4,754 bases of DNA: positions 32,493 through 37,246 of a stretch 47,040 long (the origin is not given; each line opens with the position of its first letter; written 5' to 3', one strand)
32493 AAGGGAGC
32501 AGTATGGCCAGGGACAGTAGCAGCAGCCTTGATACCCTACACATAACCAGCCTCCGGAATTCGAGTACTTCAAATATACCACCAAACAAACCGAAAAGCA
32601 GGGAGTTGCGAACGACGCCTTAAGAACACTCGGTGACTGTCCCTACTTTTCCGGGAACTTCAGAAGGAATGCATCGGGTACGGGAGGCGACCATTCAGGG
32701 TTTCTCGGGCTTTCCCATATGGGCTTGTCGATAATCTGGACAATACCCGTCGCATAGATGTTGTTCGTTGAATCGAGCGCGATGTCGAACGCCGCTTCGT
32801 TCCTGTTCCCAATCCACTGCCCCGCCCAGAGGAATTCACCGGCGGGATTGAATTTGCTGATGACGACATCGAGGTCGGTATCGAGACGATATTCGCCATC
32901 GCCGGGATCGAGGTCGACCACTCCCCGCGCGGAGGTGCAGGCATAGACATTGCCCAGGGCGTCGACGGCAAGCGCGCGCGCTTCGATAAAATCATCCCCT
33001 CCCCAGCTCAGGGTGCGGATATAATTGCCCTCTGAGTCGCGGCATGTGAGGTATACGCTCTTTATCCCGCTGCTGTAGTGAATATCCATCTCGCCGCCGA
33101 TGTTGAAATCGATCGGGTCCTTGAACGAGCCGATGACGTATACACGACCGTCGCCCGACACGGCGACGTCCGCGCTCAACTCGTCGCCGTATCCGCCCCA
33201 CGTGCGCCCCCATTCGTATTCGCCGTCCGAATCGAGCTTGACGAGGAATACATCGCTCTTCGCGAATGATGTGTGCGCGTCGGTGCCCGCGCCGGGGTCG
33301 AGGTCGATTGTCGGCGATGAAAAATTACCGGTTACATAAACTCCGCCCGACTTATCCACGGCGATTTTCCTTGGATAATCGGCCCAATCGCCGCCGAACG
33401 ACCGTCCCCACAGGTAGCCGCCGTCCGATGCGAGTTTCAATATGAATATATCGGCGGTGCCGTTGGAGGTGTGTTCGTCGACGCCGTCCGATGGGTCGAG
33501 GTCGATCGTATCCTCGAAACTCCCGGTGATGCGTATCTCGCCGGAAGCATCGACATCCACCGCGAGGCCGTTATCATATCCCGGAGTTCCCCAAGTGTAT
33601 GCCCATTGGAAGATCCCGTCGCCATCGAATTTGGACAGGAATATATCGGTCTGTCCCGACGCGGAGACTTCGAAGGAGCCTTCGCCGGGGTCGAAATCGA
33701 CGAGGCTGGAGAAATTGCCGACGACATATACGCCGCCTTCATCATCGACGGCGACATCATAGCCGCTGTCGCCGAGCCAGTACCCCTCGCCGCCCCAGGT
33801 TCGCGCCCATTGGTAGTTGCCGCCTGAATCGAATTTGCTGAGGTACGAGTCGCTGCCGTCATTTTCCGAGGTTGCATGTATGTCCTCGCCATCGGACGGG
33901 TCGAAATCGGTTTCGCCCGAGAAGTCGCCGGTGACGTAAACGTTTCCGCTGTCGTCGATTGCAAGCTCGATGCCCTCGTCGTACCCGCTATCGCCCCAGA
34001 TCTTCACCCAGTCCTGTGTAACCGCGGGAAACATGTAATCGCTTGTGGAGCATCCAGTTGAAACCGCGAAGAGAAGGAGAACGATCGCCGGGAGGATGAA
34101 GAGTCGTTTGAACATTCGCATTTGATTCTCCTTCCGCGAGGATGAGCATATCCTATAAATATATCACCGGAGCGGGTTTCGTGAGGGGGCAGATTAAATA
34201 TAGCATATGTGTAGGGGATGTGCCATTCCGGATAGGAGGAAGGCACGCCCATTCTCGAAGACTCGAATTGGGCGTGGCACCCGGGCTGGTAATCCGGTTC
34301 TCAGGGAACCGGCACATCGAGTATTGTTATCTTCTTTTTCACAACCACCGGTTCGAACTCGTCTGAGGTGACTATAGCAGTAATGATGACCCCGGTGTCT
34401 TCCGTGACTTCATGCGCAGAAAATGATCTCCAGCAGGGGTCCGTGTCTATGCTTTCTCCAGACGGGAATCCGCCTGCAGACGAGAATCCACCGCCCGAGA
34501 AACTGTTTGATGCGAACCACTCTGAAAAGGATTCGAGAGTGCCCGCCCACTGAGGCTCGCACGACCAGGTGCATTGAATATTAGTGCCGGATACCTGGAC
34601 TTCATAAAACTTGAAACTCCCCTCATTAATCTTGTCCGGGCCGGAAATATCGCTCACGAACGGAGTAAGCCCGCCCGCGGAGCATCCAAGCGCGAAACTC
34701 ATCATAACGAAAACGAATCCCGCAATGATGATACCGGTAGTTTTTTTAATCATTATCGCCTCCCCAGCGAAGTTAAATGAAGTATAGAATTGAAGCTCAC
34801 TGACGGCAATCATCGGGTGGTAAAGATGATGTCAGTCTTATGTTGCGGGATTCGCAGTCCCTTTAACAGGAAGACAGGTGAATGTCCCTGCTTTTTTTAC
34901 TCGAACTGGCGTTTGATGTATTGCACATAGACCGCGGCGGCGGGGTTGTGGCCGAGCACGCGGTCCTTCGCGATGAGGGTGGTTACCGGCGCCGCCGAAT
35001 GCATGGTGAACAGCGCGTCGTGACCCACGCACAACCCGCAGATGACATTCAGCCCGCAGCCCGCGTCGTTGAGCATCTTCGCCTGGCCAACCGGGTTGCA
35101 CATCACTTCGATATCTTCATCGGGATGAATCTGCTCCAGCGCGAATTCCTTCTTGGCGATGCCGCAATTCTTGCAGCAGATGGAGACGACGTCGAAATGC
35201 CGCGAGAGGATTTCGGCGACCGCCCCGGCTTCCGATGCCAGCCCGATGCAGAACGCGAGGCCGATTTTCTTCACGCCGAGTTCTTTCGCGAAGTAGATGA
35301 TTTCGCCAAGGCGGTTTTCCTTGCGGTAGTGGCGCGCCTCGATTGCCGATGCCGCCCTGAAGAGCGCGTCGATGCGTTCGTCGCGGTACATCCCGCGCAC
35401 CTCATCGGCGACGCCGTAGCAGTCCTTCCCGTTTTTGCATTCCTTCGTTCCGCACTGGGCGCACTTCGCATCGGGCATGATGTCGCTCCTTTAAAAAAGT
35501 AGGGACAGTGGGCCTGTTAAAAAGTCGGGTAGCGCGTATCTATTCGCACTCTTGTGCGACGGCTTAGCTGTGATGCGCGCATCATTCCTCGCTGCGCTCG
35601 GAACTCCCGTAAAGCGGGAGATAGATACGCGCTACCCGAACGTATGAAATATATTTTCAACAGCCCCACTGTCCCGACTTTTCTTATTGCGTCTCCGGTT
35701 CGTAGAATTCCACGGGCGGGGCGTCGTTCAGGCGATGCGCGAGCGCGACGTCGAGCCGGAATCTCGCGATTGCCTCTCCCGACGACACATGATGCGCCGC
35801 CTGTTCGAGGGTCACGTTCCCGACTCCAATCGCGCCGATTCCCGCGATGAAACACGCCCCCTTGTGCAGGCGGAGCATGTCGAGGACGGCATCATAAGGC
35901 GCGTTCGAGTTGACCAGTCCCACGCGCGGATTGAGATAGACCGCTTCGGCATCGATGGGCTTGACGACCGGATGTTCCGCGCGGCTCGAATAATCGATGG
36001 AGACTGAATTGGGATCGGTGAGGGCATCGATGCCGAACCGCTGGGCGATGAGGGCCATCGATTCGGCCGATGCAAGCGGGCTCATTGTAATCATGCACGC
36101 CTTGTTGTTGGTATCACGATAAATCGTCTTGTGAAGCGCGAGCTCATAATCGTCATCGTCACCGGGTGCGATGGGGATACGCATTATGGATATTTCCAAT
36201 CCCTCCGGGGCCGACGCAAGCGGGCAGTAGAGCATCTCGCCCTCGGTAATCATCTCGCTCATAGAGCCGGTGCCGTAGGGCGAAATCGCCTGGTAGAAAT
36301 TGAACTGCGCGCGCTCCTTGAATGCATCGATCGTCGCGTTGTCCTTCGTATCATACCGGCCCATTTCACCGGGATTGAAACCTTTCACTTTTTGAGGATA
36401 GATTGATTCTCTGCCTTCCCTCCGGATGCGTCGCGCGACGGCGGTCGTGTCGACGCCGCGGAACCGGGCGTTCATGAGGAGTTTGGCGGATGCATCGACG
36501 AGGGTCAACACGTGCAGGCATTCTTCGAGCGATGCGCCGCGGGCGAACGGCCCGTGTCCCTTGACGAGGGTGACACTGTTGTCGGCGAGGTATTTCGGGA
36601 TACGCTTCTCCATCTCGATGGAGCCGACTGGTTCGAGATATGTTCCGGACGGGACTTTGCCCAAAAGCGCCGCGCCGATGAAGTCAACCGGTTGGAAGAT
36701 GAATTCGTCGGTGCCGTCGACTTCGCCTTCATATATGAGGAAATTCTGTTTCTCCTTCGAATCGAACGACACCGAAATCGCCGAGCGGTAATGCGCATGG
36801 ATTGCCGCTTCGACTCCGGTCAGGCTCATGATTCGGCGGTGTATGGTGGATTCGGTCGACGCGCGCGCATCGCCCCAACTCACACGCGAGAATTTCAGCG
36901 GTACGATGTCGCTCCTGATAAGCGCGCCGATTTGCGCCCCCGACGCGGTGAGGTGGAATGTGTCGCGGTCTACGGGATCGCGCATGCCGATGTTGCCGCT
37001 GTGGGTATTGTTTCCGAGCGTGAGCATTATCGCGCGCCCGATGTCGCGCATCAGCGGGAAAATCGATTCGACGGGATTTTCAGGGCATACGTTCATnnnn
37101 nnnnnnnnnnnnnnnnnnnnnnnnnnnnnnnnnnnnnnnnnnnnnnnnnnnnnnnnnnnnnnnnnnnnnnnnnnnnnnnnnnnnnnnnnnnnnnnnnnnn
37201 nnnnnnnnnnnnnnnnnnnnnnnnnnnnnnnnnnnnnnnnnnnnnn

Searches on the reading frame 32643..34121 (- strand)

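Call 49: search_protein_families(library=pfam, proteins=[window:32643-34121:-], max_evalue=0.00001)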
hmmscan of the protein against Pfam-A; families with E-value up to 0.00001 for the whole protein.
window:32643-34121:- (492 aa): 1 family
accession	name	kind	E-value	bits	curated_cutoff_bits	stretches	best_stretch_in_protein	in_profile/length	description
PF06739.17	SBBP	-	4.1e-18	65.5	20.5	1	238-266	2-31/38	Beta-propeller repeat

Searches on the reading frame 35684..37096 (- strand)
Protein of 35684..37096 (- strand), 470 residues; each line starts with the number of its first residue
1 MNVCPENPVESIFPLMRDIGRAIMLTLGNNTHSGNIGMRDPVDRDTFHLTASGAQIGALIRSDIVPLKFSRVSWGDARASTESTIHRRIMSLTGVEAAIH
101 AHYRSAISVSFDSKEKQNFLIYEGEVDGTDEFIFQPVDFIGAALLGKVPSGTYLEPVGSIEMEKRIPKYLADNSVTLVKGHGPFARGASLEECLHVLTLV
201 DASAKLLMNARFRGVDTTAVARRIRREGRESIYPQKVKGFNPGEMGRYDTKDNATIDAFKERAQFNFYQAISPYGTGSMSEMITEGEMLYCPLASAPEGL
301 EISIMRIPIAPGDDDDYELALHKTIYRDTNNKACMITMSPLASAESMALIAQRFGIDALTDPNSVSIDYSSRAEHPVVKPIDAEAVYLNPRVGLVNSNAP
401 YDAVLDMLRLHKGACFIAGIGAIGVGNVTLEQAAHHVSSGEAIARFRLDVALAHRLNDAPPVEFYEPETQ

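Call 49: search_protein_families(library=pfam, proteins=[window:35684-37096:-], max_evalue=0.00001)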
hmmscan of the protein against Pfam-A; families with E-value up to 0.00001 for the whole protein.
window:35684-37096:- (470 aa): 1 family
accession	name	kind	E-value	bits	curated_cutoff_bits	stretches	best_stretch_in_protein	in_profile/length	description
PF00596.27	Aldolase_II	-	7.4e-25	88.3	22.2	1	31-206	18-181/183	Class II Aldolase and Adducin N-terminal domain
